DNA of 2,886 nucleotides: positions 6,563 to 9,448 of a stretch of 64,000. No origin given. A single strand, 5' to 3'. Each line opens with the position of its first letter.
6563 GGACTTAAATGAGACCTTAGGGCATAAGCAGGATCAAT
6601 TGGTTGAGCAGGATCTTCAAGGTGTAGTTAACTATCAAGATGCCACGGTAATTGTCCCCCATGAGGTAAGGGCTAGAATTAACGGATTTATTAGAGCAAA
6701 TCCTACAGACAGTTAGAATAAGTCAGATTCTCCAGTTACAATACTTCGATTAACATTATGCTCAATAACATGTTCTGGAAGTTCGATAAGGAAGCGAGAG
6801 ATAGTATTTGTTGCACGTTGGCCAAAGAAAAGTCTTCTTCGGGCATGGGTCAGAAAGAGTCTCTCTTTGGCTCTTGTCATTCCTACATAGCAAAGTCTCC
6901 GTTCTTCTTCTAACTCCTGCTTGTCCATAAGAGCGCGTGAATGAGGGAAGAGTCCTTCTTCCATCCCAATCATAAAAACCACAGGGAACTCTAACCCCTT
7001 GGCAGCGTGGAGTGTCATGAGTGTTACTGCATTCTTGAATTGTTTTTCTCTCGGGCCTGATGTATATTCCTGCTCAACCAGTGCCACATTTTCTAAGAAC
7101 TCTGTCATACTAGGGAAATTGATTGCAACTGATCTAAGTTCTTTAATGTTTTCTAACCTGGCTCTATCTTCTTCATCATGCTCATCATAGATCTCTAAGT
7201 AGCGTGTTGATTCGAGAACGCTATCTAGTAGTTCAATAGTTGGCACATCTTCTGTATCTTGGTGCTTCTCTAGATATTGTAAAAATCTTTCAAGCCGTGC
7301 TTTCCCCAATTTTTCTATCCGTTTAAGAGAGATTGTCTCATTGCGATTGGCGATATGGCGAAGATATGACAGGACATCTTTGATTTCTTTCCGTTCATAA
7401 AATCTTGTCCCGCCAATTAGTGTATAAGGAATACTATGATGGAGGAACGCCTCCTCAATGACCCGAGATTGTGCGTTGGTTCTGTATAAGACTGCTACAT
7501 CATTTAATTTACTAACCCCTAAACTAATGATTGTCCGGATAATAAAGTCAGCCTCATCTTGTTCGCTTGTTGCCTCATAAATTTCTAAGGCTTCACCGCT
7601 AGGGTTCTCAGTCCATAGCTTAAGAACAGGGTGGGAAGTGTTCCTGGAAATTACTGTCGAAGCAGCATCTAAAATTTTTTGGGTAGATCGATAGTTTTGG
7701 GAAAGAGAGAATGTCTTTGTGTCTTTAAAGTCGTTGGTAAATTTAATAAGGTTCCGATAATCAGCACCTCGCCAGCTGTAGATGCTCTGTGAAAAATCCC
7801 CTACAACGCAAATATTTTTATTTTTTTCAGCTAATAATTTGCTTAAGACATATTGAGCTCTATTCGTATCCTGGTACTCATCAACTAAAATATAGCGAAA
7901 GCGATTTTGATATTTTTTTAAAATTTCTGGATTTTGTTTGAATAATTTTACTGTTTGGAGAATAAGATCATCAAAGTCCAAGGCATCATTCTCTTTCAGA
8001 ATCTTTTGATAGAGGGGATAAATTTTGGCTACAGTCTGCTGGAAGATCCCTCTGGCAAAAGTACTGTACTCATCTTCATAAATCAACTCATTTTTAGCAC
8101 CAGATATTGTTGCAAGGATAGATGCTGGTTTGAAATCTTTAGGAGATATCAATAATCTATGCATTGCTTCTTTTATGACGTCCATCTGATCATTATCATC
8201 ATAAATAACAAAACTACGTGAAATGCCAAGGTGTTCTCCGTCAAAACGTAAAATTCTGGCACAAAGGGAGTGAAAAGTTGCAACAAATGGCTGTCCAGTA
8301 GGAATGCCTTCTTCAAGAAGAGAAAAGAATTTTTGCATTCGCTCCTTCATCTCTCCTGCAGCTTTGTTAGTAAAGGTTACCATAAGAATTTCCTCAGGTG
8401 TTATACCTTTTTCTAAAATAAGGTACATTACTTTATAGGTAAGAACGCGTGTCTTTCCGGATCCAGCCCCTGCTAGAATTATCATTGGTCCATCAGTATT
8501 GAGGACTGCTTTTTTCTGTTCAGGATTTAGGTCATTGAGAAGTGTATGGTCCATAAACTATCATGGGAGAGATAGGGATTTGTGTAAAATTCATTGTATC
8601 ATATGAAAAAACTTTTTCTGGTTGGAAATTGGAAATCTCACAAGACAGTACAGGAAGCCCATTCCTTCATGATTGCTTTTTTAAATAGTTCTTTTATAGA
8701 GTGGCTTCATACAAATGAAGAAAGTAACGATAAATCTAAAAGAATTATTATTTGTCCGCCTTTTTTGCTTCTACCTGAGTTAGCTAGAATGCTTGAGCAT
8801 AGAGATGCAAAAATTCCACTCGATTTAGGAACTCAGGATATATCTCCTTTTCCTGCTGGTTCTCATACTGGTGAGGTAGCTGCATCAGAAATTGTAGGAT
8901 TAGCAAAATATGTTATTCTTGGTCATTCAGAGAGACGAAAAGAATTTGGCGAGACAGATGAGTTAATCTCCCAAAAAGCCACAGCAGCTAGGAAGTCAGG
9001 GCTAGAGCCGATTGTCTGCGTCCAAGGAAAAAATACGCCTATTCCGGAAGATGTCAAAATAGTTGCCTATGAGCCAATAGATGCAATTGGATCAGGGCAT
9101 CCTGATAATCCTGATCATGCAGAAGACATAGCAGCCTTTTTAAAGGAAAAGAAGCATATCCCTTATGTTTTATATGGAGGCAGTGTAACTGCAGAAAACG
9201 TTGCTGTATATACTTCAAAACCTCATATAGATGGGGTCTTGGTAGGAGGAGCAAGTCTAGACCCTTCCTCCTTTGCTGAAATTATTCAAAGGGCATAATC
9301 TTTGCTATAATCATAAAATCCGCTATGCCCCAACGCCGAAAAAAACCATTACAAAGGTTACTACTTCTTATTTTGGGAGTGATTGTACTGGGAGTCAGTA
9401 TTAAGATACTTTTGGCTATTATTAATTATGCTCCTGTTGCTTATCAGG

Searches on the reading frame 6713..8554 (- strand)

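Call 14: search_protein_families(library=pfam, proteins=[window:6713-8554:-], max_evalue=0.001)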
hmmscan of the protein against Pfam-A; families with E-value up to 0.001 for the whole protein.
window:6713-8554:- (613 aa): 7 families
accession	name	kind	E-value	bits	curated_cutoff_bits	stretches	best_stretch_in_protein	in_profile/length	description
PF00580.27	UvrD-helicase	-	9.5e-89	298.1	23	1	9-277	1-271/271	UvrD/REP helicase N-terminal domain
PF13361.12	UvrD_C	-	1.2e-68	232.6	25.6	2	283-417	2-143/350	UvrD-like helicase C-terminal domain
PF13245.12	AAA_19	-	3e-22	79.7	25.1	1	13-260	1-132/134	AAA domain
PF13538.12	UvrD_C_2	-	2.3e-10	40.6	27.4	1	510-568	2-51/52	UvrD-like helicase C-terminal domain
PF01443.25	Viral_helicase1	-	6.5e-07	29.8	21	0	201-360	43-200/228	Viral superfamily 1 RNA helicase core domain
PF13604.12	AAA_30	-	1.2e-06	28.8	27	0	9-73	2-66/191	AAA domain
PF13173.12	AAA_14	-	0.00093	19.6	27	0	188-252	31-97/129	AAA domain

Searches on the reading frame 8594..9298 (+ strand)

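Call 14: search_protein_families(library=pfam, proteins=[window:8594-9298:+], max_evalue=0.001)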
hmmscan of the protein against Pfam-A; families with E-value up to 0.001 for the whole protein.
window:8594-9298:+ (234 aa): 1 family
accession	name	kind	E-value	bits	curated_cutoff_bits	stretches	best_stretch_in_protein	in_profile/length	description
PF00121.24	TIM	-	3.4e-53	181.1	20.1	1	8-233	2-244/245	Triosephosphate isomerase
